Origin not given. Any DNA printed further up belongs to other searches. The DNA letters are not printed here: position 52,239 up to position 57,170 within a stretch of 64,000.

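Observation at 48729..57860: Stripped-down T7SSb-like secretion locus: EssC, YukD and five WXG100 genes, but no recognisable EssA, EssB/YukC or EsaA/YueB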

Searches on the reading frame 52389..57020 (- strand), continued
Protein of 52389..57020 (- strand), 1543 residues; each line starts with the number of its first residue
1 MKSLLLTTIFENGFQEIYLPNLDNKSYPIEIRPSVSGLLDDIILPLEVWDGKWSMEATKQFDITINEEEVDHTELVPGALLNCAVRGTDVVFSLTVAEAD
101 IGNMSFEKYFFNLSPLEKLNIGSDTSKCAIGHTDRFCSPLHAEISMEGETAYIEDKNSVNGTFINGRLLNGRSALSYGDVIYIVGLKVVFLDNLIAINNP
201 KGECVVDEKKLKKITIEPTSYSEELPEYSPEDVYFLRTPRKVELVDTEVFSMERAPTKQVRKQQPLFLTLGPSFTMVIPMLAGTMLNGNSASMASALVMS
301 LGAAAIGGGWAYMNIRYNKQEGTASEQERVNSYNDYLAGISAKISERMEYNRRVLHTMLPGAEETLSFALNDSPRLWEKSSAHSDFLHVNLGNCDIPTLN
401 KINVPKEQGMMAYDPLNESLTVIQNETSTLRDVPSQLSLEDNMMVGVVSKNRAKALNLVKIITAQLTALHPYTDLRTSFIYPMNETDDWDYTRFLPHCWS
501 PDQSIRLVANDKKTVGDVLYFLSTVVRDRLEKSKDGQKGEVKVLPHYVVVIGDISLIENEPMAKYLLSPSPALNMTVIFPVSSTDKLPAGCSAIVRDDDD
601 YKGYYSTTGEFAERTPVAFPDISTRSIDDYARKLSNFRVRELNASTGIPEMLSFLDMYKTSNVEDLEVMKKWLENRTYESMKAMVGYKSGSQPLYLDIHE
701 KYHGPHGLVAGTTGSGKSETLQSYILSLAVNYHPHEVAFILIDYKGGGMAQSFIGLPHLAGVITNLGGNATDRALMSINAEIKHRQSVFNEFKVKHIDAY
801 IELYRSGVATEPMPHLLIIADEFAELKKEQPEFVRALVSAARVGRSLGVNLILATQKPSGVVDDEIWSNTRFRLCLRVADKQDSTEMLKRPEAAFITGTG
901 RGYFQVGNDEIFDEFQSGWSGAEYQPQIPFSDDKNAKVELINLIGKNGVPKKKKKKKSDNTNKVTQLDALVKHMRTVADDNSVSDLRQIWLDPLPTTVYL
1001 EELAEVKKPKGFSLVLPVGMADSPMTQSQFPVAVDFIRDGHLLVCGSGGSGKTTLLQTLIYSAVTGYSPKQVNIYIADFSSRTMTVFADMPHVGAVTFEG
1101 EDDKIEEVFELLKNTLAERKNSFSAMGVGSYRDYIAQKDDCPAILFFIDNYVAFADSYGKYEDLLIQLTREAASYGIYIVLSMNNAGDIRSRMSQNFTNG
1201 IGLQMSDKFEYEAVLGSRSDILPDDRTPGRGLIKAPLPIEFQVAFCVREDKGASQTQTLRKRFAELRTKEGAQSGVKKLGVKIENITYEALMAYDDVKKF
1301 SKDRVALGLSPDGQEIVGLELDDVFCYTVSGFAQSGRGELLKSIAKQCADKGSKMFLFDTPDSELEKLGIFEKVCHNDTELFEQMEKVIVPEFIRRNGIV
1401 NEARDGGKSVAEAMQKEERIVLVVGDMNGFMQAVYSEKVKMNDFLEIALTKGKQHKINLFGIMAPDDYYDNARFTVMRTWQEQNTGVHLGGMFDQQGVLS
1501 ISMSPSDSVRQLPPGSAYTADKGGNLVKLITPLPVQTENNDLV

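Call 27: get_annotated_region(hit=H22, flank=10000)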
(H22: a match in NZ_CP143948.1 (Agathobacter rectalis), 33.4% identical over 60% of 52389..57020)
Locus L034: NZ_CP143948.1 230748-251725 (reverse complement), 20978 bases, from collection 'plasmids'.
description: Agathobacter rectalis strain DFI.5.28 plasmid unnamed1, complete sequence
organism: Agathobacter rectalis (NCBI taxid 39491)
taxonomy: Bacteria; Bacillota; Clostridia; Lachnospirales; Lachnospiraceae; Agathobacter; Agathobacter rectalis
host: -; source: Homo sapiens,cell culture,fecal sample; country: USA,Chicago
typing (MOB-suite, as given by PLSDB): non-mobilizable
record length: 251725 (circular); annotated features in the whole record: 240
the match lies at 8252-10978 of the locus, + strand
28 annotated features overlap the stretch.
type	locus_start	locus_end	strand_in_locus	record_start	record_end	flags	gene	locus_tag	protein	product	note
CDS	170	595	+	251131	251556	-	-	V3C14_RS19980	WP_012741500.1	hypothetical protein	-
CDS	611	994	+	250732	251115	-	-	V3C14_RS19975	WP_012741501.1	hypothetical protein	-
CDS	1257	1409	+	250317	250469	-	-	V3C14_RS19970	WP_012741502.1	hypothetical protein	-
CDS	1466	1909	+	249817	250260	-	-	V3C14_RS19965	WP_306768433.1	hypothetical protein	-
CDS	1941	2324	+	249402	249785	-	-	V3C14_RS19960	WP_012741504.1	hypothetical protein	-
CDS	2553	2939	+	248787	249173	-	-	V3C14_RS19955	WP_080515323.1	hypothetical protein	-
CDS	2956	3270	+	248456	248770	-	-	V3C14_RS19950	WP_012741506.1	hypothetical protein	-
CDS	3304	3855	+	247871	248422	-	-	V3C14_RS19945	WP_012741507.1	hypothetical protein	-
CDS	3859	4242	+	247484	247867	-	-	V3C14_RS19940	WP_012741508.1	hypothetical protein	-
CDS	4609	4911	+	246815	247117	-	-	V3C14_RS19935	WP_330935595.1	WXG100 family type VII secretion target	-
CDS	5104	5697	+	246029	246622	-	-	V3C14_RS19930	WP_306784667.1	hypothetical protein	-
CDS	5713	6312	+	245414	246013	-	-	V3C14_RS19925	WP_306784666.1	hypothetical protein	-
CDS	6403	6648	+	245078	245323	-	-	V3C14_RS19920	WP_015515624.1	Imm59 family immunity protein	-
CDS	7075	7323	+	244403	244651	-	-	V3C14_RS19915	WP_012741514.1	Imm59 family immunity protein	-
CDS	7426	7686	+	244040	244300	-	-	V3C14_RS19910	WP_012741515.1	EsaB/YukD family protein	-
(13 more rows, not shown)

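Call 64: search_solved_structures(query=window:52389-57020:-, max_evalue=1e-10)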
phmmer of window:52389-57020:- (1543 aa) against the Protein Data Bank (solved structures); distinct sequences matched with E-value up to 1e-10: 11.
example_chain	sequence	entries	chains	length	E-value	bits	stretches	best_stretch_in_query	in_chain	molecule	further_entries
9qks_G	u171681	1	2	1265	1.1e-144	487.1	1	162-993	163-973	ESX secretion system protein YukB,Green fluorescent protein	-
4nh0_A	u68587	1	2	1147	3.5e-72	246.7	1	419-1234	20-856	Cell divisionFtsK/SpoIIIE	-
7np7_C1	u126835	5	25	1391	1e-55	192.2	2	343-931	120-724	ESX-5 secretion system protein EccC5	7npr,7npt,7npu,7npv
7b9f_C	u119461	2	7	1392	4.6e-53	183.4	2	341-931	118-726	EccC5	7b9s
4n1a_A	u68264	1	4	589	2.7e-31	111.2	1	987-1234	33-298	Cell divisionFtsK/SpoIIIE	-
4lya_A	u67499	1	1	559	8.9e-30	106.2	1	965-1236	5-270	Uncharacterized protein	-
5fv0_A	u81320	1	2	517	7.1e-28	99.9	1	1015-1236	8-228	ESX secretion system protein EccC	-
9jv8_A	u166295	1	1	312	5.8e-20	73.7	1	984-1212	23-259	ESX-1 secretion system protein EccCb1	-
2ius_A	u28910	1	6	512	1.4e-17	65.8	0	628-803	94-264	DNA TRANSLOCASE FTSK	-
2iuu_A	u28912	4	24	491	7.7e-15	56.7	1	678-900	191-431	DNA TRANSLOCASE FTSK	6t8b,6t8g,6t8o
2iut_A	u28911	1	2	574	1.3e-14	56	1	679-900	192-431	DNA TRANSLOCASE FTSK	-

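Call 76: search_protein_families(library=pfam, proteins=[L023:8591-8878:+, L023:17408-18502:+, L023:18533-19426:+, L021:9139-9975:+, L026:8928-9980:+], max_evalue=0.1)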
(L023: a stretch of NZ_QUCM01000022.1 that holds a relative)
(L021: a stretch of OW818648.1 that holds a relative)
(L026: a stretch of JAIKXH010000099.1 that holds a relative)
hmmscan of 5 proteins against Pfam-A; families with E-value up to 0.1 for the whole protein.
L023:8591-8878:+ (95 aa): 1 family
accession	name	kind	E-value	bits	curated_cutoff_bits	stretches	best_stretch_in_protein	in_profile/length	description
PF10387.14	DUF2442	-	0.0024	18.5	23.9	1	19-63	2-41/72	Protein of unknown function (DUF2442)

L023:17408-18502:+ (364 aa): 0 families

L023:18533-19426:+ (297 aa): 1 family
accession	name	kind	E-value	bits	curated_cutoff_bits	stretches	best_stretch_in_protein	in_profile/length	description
PF11335.13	DUF3137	-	8.5e-34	116.8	26.1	1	159-291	2-139/139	Protein of unknown function (DUF3137)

L021:9139-9975:+ (278 aa): 1 family
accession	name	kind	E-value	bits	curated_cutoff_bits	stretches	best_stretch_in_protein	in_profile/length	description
PF17780.6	OCRE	-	0.058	13.9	24.7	0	130-146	16-32/52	OCRE domain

L026:8928-9980:+ (350 aa): 2 families
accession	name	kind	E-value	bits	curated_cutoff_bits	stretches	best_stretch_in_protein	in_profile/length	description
PF00059.27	Lectin_C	-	2.4e-12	48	22.6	1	240-348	3-106/107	Lectin C-type domain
PF04502.18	Saf4_Yju2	-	0.0006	20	27.8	1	28-202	160-291/332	Saf4/Yju2 protein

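Call 88: search_protein_families(library=pfam, proteins=[L023:5971-8478:+], max_evalue=0.00001)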
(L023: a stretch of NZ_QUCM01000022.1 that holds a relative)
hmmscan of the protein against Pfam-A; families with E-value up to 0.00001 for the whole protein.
L023:5971-8478:+ (835 aa): 1 family
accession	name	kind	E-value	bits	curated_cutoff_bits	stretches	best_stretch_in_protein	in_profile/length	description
PF00196.25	GerE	-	7.1e-11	42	23.5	1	771-820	2-51/57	Bacterial regulatory proteins, luxR family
